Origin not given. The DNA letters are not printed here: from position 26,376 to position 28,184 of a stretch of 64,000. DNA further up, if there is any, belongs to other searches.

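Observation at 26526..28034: Intact PocR-GAF-GGDEF diguanylate cyclase inside an archaeal gene neighbourhood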

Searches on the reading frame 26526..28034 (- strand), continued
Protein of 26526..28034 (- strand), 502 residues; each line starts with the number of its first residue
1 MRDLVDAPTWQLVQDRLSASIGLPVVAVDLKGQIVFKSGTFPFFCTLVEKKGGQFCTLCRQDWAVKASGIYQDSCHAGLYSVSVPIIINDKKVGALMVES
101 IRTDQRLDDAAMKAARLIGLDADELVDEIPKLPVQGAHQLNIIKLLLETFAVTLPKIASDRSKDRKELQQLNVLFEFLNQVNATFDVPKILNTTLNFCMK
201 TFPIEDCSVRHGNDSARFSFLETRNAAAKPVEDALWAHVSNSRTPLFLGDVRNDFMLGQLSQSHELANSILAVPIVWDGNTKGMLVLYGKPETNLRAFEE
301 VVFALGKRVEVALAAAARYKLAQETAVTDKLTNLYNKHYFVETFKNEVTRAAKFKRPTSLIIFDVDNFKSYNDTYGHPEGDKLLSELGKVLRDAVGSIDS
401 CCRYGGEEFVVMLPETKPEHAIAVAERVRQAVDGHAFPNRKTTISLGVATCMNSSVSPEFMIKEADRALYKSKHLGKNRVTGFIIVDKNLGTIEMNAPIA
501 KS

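Call 18: find_encoding_contigs(protein=P0001, flank=10000, max_places=6)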
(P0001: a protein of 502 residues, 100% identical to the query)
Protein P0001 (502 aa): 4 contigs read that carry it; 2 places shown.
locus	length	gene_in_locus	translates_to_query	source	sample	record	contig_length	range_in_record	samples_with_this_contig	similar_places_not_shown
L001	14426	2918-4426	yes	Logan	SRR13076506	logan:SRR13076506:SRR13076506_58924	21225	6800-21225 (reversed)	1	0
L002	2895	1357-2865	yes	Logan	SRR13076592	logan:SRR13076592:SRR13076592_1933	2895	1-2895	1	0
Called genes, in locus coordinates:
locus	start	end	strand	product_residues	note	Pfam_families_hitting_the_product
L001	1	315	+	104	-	?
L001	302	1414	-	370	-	PF01368:DHH, PF02272:DHHA1 (weak)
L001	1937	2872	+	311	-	PF01895:PhoU (weak)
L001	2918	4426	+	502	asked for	PF01590:GAF (faint), PF10114:PocR, PF13185:GAF_2 (weak), PF00990:GGDEF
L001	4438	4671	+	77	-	-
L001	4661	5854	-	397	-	PF00009:GTP_EFTU (faint), PF01926:MMR_HSR1, PF02421:FeoB_N (faint), PF08438:YGR210-like_G4, PF02824:TGS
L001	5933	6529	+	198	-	-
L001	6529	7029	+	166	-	-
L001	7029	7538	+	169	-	-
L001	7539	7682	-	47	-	-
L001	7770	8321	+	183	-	PF28474:DUF8412, PF13376:OmdA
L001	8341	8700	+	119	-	PF07237:DUF1428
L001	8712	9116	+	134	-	PF07681:DoxX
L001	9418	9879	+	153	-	-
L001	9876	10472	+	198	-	PF00406:ADK, PF02223:Thymidylate_kin (faint), PF13207:AAA_17, PF13238:AAA_18 (weak)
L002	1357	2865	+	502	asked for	PF01590:GAF (faint), PF10114:PocR, PF13185:GAF_2 (weak), PF00990:GGDEF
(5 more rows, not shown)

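Call 30: find_related_loci(query=P0001, collection=genome_contigs, flank=10000)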
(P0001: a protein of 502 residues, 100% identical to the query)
Query P0001 (502 aa) in genome_contigs; peptide patterns used: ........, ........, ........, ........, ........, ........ (x = any residue, [..] = any of these).
64 stretches matched a pattern; 7 encode a relative of the query (tblastn E <= 1e-3); 7 distinct loci.
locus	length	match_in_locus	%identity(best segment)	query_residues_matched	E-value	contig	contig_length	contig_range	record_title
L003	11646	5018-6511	80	1-498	0e+0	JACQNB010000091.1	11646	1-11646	MAG: Candidatus Woesearchaeota archaeon isolate NC_groundwater_1244_Ag_S-0.1um_55_21 S_p1_S3_coassembly_k141_2006384, wh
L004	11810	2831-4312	74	1-494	0e+0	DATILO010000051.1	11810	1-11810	MAG TPA_asm: Candidatus Binatia bacterium isolate SMAG_U15746 k141_2167735, whole genome shotgun sequence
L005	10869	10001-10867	79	1-289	1e-163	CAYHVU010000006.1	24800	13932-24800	MAG TPA_asm: uncultured Methanosarcinales archaeon isolate ERP119705_co17_340 genome assembly, contig: NODE_2288_length_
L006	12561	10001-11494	75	1-498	0e+0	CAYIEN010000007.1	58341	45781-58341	MAG TPA_asm: uncultured Methanosarcinales archaeon isolate ERP119705_co18_167 genome assembly, contig: NODE_410_length_5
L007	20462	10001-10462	37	326-480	5e-25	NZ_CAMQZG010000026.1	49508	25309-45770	MAG: uncultured Clostridium sp. isolate ERR2856173_bin.4_metaWRAP_v1.3_MAG ERZ4749917.60, whole genome shotgun sequence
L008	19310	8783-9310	35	309-480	1e-21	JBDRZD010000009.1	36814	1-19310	MAG: candidate division WOR-3 bacterium isolate JZ-1_201705_bins_100 JZ-1_201705_bins_100_scaffold_9, whole genome shotg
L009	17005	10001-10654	28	268-479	9e-22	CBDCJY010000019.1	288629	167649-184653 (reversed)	MAG: Pyrinomonadaceae bacterium isolate 0bc9c3e4-857b-42b5-a55a-c237b0de220f genome assembly, contig: contig_19, whole g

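Call 33: find_encoding_contigs(protein=P0017, flank=10000, max_places=2)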
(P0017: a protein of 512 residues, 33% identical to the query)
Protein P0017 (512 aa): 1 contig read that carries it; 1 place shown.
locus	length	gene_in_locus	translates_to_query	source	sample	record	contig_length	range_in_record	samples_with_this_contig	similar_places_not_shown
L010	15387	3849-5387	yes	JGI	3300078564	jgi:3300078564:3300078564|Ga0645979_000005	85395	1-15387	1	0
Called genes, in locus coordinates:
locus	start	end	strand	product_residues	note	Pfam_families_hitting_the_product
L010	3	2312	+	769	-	?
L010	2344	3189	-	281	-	PF01875:Memo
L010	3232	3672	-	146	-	-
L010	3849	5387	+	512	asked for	PF10114:PocR, PF13185:GAF_2 (faint), PF01590:GAF (faint), PF00990:GGDEF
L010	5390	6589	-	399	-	PF01926:MMR_HSR1, PF08438:YGR210-like_G4, PF02824:TGS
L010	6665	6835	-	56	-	-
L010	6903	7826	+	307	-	-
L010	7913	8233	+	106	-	-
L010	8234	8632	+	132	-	-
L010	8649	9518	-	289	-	PF00892:EamA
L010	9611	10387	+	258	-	PF08704:GCD14, PF03848:TehB (faint), PF01189:Methyltr_RsmB-F (faint), PF13649:Methyltransf_25 (weak), PF13847:Methyltransf_31, PF08241:Methyltransf_11 (weak)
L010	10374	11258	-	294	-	PF09863:DUF2090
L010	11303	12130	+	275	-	-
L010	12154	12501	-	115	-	PF09685:MamF_MmsF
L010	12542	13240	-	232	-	PF00483:NTP_transferase, PF12804:NTP_transf_3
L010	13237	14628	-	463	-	PF02878:PGM_PMM_I, PF02879:PGM_PMM_II, PF02880:PGM_PMM_III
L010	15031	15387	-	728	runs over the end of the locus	-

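Call 34: find_encoding_contigs(protein=P0019, flank=10000, max_places=2)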
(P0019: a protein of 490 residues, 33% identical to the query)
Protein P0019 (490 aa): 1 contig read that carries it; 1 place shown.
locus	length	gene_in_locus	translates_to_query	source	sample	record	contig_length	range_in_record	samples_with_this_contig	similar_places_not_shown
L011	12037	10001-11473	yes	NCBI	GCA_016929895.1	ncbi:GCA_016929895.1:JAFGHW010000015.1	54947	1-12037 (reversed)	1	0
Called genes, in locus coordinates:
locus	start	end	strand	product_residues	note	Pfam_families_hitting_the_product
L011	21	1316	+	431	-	PF01336:tRNA_anti-codon, PF00152:tRNA-synt_2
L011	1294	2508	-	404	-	PF00149:Metallophos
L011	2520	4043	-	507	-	PF01935:DUF87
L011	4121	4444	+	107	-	-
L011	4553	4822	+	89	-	-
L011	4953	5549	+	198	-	PF00735:Septin (weak), PF00004:AAA (weak), PF00009:GTP_EFTU (faint), PF01926:MMR_HSR1, PF02421:FeoB_N (faint)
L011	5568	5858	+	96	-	-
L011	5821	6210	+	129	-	PF09846:OapB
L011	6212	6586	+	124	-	PF09845:OapC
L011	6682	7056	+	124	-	-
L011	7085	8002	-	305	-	PF04014:MazE_antitoxin (weak), PF01895:PhoU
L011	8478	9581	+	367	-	PF02272:DHHA1 (faint), PF01368:DHH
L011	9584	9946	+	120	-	-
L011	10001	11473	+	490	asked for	PF10114:PocR, PF00990:GGDEF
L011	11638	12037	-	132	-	?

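Call 35: find_encoding_contigs(protein=P0027, flank=10000, max_places=2)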
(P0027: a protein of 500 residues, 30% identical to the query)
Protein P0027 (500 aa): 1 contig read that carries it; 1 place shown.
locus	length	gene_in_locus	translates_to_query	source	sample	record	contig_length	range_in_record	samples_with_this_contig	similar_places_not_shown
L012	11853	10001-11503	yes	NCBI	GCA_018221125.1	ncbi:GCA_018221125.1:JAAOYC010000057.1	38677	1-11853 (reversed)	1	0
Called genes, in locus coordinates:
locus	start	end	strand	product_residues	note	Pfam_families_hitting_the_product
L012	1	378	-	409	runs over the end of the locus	PF00149:Metallophos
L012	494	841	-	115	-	-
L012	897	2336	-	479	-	PF00990:GGDEF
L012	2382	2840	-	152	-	-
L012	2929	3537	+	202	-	-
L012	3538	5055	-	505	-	PF01935:DUF87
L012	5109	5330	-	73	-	-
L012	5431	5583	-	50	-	PF18930:DUF5679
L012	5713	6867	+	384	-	PF00158:Sigma54_activat (faint), PF00493:MCM, PF01078:Mg_chelatase (weak), PF17855:MCM_lid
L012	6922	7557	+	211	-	PF00009:GTP_EFTU (faint), PF01926:MMR_HSR1, PF02421:FeoB_N (faint)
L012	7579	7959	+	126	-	PF09846:OapB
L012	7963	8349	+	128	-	PF09845:OapC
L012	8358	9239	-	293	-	PF01895:PhoU (weak)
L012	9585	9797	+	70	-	-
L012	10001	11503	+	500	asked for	PF10114:PocR, PF01590:GAF, PF13185:GAF_2, PF13492:GAF_3, PF00990:GGDEF, PF22335:Cas10-Cmr2_palm2 (weak)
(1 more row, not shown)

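Call 36: find_encoding_contigs(protein=P0015, flank=10000, max_places=2)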
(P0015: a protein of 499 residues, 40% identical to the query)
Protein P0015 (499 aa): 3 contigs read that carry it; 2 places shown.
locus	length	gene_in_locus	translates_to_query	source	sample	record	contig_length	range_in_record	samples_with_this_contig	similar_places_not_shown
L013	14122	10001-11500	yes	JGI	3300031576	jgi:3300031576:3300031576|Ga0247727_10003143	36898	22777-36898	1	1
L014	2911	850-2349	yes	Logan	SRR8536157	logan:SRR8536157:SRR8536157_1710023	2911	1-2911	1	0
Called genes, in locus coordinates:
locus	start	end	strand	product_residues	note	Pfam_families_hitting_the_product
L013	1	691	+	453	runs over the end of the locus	PF02934:GatB_N, PF02637:GatB_Yqey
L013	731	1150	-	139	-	PF08570:DUF1761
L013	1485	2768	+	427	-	PF01336:tRNA_anti-codon, PF00152:tRNA-synt_2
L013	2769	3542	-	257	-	PF00106:adh_short, PF01370:Epimerase (weak), PF08659:KR, PF13561:adh_short_C2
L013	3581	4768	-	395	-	PF00149:Metallophos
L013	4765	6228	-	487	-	PF01935:DUF87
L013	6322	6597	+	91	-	-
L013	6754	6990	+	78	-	-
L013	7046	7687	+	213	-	PF03193:RsgA_GTPase (faint), PF00735:Septin (weak), PF01926:MMR_HSR1, PF02421:FeoB_N (weak), PF00009:GTP_EFTU (weak)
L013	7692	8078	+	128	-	PF09846:OapB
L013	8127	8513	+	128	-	PF09845:OapC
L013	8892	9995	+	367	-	PF01368:DHH (weak), PF02272:DHHA1 (weak)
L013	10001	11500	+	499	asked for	PF10114:PocR, PF13185:GAF_2 (faint), PF00990:GGDEF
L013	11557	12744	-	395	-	PF01926:MMR_HSR1, PF02421:FeoB_N (faint), PF08438:YGR210-like_G4, PF02824:TGS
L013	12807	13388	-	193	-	-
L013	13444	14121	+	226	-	?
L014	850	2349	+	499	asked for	PF10114:PocR, PF13185:GAF_2 (faint), PF00990:GGDEF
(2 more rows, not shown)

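Call 43: find_encoding_contigs(protein=P0037, flank=10000, max_places=1)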
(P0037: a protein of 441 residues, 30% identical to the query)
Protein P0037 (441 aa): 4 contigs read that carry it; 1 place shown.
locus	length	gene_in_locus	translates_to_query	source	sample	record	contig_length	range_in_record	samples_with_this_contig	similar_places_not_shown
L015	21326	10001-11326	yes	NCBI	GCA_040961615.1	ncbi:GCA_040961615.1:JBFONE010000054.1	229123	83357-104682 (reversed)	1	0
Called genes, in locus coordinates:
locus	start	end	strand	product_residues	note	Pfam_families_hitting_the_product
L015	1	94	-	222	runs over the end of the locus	PF05891:Methyltransf_PK (weak), PF01209:Ubie_methyltran, PF05724:TPMT (weak), PF13489:Methyltransf_23, PF13649:Methyltransf_25, PF13847:Methyltransf_31, PF08241:Methyltransf_11, PF08242:Methyltransf_12, +1 more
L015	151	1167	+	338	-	PF05833:NFACT_N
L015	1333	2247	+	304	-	PF01073:3Beta_HSD, PF01370:Epimerase, PF02719:Polysacc_synt_2, PF04321:RmlD_sub_bind, PF05368:NmrA, PF07993:NAD_binding_4, PF13460:NAD_binding_10, PF16363:GDP_Man_Dehyd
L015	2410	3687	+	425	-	PF03446:NAD_binding_2 (faint), PF03721:UDPG_MGDP_dh_N, PF03807:F420_oxidored (faint), PF00984:UDPG_MGDP_dh, PF03720:UDPG_MGDP_dh_C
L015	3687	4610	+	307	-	PF01073:3Beta_HSD, PF01370:Epimerase, PF02719:Polysacc_synt_2 (faint), PF04321:RmlD_sub_bind, PF16363:GDP_Man_Dehyd, PF07993:NAD_binding_4 (weak)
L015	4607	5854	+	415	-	PF01943:Polysacc_synt, PF13440:Polysacc_synt_3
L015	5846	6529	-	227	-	PF05401:NodS (weak), PF13489:Methyltransf_23, PF02353:CMAS, PF05148:Methyltransf_8 (faint), PF13847:Methyltransf_31, PF08241:Methyltransf_11, PF08242:Methyltransf_12, PF13649:Methyltransf_25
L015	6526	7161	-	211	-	PF02353:CMAS (weak), PF13489:Methyltransf_23, PF03291:mRNA_G-N7_MeTrfase (faint), PF07021:MetW, PF13847:Methyltransf_31, PF08241:Methyltransf_11, PF08242:Methyltransf_12, PF13649:Methyltransf_25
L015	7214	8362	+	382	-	PF08442:ATP-grasp_2, PF13549:ATP-grasp_5 (faint), PF24948:Citrate_synth_N, PF16114:Citrate_bind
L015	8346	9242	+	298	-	PF02629:CoA_binding, PF13380:CoA_binding_2 (faint), PF00549:Ligase_CoA, PF13607:Succ_CoA_lig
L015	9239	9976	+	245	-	PF00285:Citrate_synt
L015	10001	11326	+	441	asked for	PF00990:GGDEF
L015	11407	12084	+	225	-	PF13529:Peptidase_C39_2, PF03412:Peptidase_C39 (faint)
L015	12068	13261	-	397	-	PF01926:MMR_HSR1, PF08438:YGR210-like_G4, PF02824:TGS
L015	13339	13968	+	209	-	-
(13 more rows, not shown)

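Call 44: find_encoding_contigs(protein=P0052, flank=10000, max_places=1)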
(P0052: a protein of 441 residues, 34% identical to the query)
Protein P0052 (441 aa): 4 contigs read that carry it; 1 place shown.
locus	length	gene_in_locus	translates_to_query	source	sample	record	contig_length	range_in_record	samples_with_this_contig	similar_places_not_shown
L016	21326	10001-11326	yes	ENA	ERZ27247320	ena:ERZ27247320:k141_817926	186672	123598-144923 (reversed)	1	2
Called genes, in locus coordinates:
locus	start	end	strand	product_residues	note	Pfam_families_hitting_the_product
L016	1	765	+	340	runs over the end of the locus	PF05833:NFACT_N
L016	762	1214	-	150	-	-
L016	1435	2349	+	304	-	PF01073:3Beta_HSD, PF01370:Epimerase, PF02719:Polysacc_synt_2, PF04321:RmlD_sub_bind, PF05368:NmrA, PF07993:NAD_binding_4, PF13460:NAD_binding_10, PF16363:GDP_Man_Dehyd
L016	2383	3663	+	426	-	PF03446:NAD_binding_2 (faint), PF03721:UDPG_MGDP_dh_N, PF03807:F420_oxidored (faint), PF00984:UDPG_MGDP_dh, PF03720:UDPG_MGDP_dh_C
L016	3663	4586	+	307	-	PF01073:3Beta_HSD, PF01370:Epimerase, PF02719:Polysacc_synt_2 (faint), PF04321:RmlD_sub_bind, PF07993:NAD_binding_4 (weak), PF16363:GDP_Man_Dehyd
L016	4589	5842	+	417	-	PF01943:Polysacc_synt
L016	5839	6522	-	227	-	PF13489:Methyltransf_23, PF13847:Methyltransf_31, PF08241:Methyltransf_11, PF08242:Methyltransf_12, PF13649:Methyltransf_25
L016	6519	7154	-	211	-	PF02353:CMAS (weak), PF13489:Methyltransf_23, PF07021:MetW, PF13847:Methyltransf_31, PF08241:Methyltransf_11, PF08242:Methyltransf_12, PF13649:Methyltransf_25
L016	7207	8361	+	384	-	PF08442:ATP-grasp_2, PF24948:Citrate_synth_N, PF16114:Citrate_bind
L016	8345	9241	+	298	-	PF02629:CoA_binding, PF13380:CoA_binding_2 (weak), PF00549:Ligase_CoA, PF13607:Succ_CoA_lig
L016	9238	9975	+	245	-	PF00285:Citrate_synt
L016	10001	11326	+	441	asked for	PF00990:GGDEF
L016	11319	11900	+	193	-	PF13529:Peptidase_C39_2, PF03412:Peptidase_C39 (faint)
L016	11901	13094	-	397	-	PF01926:MMR_HSR1, PF08438:YGR210-like_G4, PF02824:TGS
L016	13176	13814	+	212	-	-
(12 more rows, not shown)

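Call 60: predict_structure(alignment_id=A2)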
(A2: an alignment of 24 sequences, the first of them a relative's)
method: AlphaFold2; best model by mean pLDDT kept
length: 502 residues; sequences in the alignment: 24
mean_pLDDT: 89.0   pTM: 0.55
mean pLDDT of the five models: 89.0, 88.5, 88.2, 87.2, 86.7
residues with pLDDT >= 90: 266; 70-90: 229; 50-70: 1; < 50: 6
segments of 3 or more residues with pLDDT < 50: 497-502
pLDDT, mean of each block of 10 residues (from residue 1): 87 94 94 94 91 91 92 92 92 94 85 89 89 90 93 89 87 88 85 93 92 85 86 91 90 86 86 89 93 87 91 86 79 90 91 91 93 91 92 87 91 92 94 88 94 87 93 90 85 62 32
secondary structure, 60 per line:
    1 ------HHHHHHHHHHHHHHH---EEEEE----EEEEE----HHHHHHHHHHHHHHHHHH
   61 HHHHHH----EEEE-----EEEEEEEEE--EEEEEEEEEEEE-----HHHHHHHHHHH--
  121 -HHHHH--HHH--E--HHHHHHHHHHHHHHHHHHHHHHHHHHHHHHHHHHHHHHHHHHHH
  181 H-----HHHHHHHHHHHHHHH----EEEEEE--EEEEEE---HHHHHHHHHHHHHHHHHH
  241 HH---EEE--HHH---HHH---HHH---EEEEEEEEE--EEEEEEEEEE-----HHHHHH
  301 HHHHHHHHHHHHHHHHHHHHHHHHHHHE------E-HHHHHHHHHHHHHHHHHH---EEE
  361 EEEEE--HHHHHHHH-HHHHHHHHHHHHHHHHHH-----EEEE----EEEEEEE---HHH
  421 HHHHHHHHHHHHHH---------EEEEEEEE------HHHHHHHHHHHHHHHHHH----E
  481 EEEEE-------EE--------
elements in order: H7-21 E25-29 E34-38 H43-66 E71-74 E80-88 E91-102 H108-118 H122-126 H137-181 H187-201 E206-211 E214-219 H223-242 E246-248 E269-277 E280-289 H295-327 H337-354 E358-365 H368-375 H377-394 E400-403 E408-414 H418-434 E444-451 H458-475 E480-485

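Call 63: fold_search(model_id=the predicted structure, library=pdb)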
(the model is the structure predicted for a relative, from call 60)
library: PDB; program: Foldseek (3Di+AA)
matches with E <= 10: 1562; with E <= 0.001: 369
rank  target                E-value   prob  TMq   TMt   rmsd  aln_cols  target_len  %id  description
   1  5llw_A                3.7e-24  1.00  0.33  0.25  16.3       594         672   16  Bacteriophytochrome activated diguanylyl cyclase from Idiomarina species A28L (released 2017-03-15)
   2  5llw_B                8.6e-24  1.00  0.35  0.28  16.1       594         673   16  Bacteriophytochrome activated diguanylyl cyclase from Idiomarina species A28L (released 2017-03-15)
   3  6et7_A                1.5e-23  1.00  0.31  0.24  17.2       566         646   18  Activated heterodimer of the bacteriophytochrome regulated diguanylyl cyclase variant - S505V A526V - from Idiomarina  (released 2018-06-13)
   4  5llx_A                5.3e-23  1.00  0.33  0.25  16.6       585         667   17  Bacteriophytochrome activated diguanylyl cyclase from Idiomarina species A28L with GTP bound (released 2017-03-15)
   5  5llx_B                3.1e-22  1.00  0.33  0.25  19.3       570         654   16  Bacteriophytochrome activated diguanylyl cyclase from Idiomarina species A28L with GTP bound (released 2017-03-15)
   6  6et7_B                8.6e-20  1.00  0.32  0.25  19.9       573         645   16  Activated heterodimer of the bacteriophytochrome regulated diguanylyl cyclase variant - S505V A526V - from Idiomarina  (released 2018-06-13)
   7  4zmu_A                2.3e-18  1.00  0.30  0.44  15.1       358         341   23  Dcsbis, a diguanylate cyclase from Pseudomonas aeruginosa (released 2016-05-04)
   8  4zmu_B                3.2e-17  1.00  0.30  0.44  15.7       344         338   24  Dcsbis, a diguanylate cyclase from Pseudomonas aeruginosa (released 2016-05-04)
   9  3bre_A                3.8e-17  1.00  0.31  0.48   6.0       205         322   34  Crystal Structure of P.aeruginosa PA3702 (released 2008-04-01)
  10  3i5c_A                1.2e-16  1.00  0.30  0.74   5.7       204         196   34  Crystal structure of a fusion protein containing the leucine zipper of GCN4 and the GGDEF domain of WspR from Pseudomo (released 2009-08-18)
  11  3bre_B                3.5e-16  1.00  0.29  0.45  10.3       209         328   32  Crystal Structure of P.aeruginosa PA3702 (released 2008-04-01)
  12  3i5c_B                6.5e-16  1.00  0.30  0.73   6.1       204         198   34  Crystal structure of a fusion protein containing the leucine zipper of GCN4 and the GGDEF domain of WspR from Pseudomo (released 2009-08-18)
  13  9g86_A                9.7e-16  1.00  0.31  0.35   6.4       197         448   36  Structure of Response regulator PleD in complex with c-diGMP and pppGpp (released 2025-08-06)
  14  9g85_A                1.4e-15  1.00  0.31  0.35   6.6       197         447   36  Structure of Response regulator PleD in complex with c-diGMP and ppGpp (released 2025-08-06)
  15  6zxb_A                1.8e-15  1.00  0.33  0.55   7.0       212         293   30  Diguanylate cyclase DgcR (I-site mutant) in native state (released 2021-03-31)
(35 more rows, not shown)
